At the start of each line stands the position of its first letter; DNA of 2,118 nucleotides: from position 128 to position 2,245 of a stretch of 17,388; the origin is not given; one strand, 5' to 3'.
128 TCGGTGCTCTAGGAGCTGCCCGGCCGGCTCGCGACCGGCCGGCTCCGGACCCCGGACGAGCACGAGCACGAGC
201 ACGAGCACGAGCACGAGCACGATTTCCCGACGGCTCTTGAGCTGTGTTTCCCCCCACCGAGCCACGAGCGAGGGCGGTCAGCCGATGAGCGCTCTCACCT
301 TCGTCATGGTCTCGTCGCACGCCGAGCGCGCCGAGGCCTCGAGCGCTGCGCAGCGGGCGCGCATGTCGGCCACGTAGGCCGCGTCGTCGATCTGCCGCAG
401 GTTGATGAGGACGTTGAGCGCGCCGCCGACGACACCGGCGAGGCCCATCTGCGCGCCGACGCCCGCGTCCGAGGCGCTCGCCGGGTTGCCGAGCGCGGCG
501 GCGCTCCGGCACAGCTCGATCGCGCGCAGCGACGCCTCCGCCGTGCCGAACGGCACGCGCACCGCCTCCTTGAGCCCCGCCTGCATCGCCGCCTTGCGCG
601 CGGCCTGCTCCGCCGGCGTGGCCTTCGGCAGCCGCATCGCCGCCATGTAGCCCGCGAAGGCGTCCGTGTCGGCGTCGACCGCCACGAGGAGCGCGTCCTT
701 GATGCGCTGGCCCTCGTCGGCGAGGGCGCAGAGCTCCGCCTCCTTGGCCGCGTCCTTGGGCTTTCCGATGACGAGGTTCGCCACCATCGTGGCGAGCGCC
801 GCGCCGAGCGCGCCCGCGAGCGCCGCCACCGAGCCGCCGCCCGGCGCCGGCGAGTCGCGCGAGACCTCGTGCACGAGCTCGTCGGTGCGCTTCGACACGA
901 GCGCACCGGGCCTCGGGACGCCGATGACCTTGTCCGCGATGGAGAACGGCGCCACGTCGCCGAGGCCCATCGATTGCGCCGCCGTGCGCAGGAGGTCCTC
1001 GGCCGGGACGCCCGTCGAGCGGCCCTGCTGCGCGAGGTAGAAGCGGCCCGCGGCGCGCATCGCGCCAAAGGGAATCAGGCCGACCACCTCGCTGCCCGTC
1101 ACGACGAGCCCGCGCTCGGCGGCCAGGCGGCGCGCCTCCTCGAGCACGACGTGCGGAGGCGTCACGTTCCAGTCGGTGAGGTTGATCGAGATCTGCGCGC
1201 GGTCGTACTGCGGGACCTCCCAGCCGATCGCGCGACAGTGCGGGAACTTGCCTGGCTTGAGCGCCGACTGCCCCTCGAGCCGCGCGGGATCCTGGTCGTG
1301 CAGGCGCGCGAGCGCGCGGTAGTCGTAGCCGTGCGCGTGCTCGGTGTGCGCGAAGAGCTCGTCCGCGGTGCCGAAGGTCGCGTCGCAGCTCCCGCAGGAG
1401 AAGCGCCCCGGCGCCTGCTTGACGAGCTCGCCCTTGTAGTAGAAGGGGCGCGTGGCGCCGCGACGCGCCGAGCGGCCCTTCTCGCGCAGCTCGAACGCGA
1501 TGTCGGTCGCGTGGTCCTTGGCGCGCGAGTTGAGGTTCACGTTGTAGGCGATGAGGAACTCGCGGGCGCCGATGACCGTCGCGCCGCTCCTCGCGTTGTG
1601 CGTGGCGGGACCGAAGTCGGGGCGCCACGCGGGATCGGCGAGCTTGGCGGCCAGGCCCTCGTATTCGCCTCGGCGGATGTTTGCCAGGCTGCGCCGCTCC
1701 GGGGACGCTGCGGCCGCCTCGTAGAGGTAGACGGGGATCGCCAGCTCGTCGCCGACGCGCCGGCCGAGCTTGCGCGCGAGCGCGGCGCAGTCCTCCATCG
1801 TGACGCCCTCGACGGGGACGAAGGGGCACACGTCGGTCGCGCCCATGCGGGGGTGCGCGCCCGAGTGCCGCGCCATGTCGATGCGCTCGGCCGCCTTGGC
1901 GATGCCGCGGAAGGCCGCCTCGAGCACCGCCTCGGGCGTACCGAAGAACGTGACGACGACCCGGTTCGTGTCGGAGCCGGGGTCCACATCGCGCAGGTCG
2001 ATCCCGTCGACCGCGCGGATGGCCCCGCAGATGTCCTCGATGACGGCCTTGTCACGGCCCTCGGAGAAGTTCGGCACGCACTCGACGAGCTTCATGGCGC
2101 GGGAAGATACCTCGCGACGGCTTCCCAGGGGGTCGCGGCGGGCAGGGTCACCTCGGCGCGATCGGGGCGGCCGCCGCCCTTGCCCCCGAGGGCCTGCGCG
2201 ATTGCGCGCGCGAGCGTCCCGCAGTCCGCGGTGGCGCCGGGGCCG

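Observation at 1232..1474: C2H2-type zinc-finger-like insertion inside the formimidoyltransferase domain of FtcD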

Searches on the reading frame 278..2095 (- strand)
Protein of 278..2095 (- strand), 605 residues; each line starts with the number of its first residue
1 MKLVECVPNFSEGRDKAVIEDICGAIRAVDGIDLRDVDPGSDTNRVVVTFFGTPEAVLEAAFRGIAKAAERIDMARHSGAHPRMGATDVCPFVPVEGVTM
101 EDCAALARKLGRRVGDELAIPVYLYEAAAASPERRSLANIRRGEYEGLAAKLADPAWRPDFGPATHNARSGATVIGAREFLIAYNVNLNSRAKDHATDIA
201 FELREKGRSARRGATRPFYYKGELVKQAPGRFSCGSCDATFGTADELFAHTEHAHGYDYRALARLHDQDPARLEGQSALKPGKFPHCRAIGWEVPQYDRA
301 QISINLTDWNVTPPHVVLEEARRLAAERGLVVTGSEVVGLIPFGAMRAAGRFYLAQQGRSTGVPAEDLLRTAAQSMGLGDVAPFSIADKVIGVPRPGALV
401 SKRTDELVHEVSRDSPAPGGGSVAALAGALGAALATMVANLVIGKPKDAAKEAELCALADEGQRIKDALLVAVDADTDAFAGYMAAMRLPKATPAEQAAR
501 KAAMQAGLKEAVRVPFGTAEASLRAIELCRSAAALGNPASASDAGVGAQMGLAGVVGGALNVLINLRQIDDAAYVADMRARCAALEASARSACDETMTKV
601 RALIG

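Call 4: search_protein_families(library=pfam, proteins=[window:278-2095:-], max_evalue=1)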
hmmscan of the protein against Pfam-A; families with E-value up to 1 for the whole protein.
window:278-2095:- (605 aa): 7 families
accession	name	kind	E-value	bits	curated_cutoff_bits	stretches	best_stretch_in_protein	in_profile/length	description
PF07837.17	FTCD_N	-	2e-73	246.3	27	1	3-178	1-176/176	Formiminotransferase domain, N-terminal subdomain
PF04961.17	FTCD_C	-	3.9e-57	193.4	24.5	1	405-583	3-181/182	Formiminotransferase-cyclodeaminase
PF02971.19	FTCD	-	1.1e-43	149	24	1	180-391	1-143/145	Formiminotransferase domain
PF23612.1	zf-C2H2_ZN142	-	0.0018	18.5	27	1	232-257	1-26/27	ZN142 C2H2 zinc finger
PF00096.32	zf-C2H2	-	0.16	12.9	25.2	1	232-255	1-23/23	Zinc finger, C2H2 type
PF13912.12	zf-C2H2_6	-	0.16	12.4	25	1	232-253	2-23/27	C2H2-type zinc finger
PF13894.12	zf-C2H2_4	-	0.31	12.3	27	1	232-255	1-24/24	C2H2-type zinc finger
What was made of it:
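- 278..2095 (-): ftcD gene: bifunctional glutamate formimidoyltransferase / formimidoyl-THF cyclodeaminase, 605 aa (stop codon included). Pfam FTCD_N 2e-73, FTCD 1e-43 and FTCD_C 4e-57 are all above their gathering scores (call 4).
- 1562..2089 (-): Formimidoyltransferase N-terminal subdomain (aa 3-178). Pfam PF07837 covers aa 3-178 (call 4).
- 923..1558 (-): Formimidoyltransferase C-terminal subdomain (aa 180-391), interrupted by the insert. Pfam PF02971 matches aa 180-391 to only 143 profile positions (call 4).
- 347..883 (-): Cyclodeaminase domain (aa 405-583). Pfam PF04961 at 3.9e-57 (call 4).
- On FTCD / FtcD (glutamate formimidoyltransferase-cyclodeaminase): 246, 149 and 193 bits against cutoffs of 27, 24 and 24.5 (call 4).
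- The motif is short, and the Pfam C2H2 scores are below threshold (call 4).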

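Call 5: search_protein_families(library=ncbifam, proteins=[window:278-2095:-], max_evalue=0.01)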
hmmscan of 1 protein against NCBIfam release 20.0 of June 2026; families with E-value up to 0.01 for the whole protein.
window:278-2095:- (605 aa): 2 families
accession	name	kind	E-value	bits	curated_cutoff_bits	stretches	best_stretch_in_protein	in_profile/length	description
TIGR02024.1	FtcD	equivalog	8.8e-101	336.8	221.25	2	1-209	2-210/298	glutamate formimidoyltransferase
NF045657.1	MthfCyhylaseFchA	equivalog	6.3e-45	153.2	275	1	405-602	8-205/207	methenyltetrahydrofolate cyclohydrolase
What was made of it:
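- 278..2095 (-): TIGR02024 scores 336.8 bits against a cutoff of 221 (call 5).
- On FTCD / FtcD (glutamate formimidoyltransferase-cyclodeaminase): 336.8 bits against 221.25, matched in two stretches split by the insert (call 5).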

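Call 6: search_solved_structures(query=window:281-2095:-, show_alignments=2)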
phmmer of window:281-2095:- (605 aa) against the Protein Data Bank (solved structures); distinct sequences matched with E-value up to 0.001: 4.
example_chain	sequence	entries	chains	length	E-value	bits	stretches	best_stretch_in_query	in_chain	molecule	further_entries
1tt9_A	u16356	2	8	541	2.5e-115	389.6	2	2-209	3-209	Formimidoyltransferase-cyclodeaminase (Formiminotransferase- cyclodeaminase) (FTCD) (58 kD | Formimidoyltransferase-cyclodeaminase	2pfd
1qd1_A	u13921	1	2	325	6.2e-82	279.3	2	2-209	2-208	FORMIMINOTRANSFERASE-CYCLODEAMINASE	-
7vg4_A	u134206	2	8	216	3.4e-28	101.9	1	411-590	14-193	Methenyltetrahydrofolate cyclohydrolase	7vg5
1o5h_A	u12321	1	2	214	8.4e-11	44.5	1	408-590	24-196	Formiminotetrahydrofolate cyclodeaminase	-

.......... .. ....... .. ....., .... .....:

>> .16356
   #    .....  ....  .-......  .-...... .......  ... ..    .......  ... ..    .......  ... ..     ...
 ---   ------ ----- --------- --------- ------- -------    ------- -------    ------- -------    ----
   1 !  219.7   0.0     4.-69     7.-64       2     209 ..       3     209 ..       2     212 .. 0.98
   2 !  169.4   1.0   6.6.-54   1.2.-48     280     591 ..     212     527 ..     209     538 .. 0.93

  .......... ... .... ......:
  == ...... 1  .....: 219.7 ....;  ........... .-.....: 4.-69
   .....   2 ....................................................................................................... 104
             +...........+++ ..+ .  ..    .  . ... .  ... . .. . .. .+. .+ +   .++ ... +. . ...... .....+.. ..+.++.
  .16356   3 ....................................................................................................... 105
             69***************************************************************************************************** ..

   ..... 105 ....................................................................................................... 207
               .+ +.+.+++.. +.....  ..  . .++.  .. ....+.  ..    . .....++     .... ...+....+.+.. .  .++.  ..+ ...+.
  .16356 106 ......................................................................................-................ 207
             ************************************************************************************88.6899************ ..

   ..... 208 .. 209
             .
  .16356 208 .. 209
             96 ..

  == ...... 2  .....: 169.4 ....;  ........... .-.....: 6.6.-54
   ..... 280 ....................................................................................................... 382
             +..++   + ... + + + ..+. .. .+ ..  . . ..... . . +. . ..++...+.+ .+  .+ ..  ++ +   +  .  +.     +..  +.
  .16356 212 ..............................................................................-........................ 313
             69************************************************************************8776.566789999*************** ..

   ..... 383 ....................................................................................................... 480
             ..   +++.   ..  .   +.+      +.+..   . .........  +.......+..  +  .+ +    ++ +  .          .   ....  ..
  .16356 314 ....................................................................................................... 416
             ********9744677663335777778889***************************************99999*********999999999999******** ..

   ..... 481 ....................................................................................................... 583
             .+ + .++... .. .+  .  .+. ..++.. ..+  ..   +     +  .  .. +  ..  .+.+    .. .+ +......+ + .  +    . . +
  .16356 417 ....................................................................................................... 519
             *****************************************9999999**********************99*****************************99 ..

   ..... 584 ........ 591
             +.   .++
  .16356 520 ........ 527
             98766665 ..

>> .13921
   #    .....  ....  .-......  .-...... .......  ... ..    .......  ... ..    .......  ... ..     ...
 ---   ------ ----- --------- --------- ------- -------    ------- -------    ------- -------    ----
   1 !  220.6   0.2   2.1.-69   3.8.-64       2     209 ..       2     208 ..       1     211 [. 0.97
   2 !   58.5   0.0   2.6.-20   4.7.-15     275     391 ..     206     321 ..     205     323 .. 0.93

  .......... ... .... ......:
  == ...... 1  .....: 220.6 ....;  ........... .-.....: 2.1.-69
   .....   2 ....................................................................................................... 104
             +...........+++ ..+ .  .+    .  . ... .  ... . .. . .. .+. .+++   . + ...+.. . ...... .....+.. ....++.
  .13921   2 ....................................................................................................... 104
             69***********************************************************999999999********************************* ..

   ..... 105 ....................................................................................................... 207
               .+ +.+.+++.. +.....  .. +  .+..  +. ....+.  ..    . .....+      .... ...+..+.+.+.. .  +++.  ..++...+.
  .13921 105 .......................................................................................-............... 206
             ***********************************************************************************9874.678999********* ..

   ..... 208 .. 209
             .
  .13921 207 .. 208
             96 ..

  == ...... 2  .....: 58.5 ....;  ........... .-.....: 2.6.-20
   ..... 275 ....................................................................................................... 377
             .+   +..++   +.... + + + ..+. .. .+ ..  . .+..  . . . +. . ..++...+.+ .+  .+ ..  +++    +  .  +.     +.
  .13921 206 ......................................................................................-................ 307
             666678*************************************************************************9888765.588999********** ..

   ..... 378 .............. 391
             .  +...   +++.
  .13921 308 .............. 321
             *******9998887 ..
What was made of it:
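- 278..2095 (-): Rat FTCD 1tt9 matches at E 2.5e-115 (call 6).
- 923..1558 (-): HMMER splits the alignment to 1tt9 and 1qd1 at aa 209/280 (call 6).
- Closest known: Mammalian FTCD. Different: No solved structure and neither curated model contains them (calls 5, 6).
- Checked: Against rat FTCD (PDB 1tt9), query residues 210-279 have no counterpart, and rat 209 joins to rat 212 (call 6).
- The insert has no counterpart in the two solved FTCD sequences (call 6).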
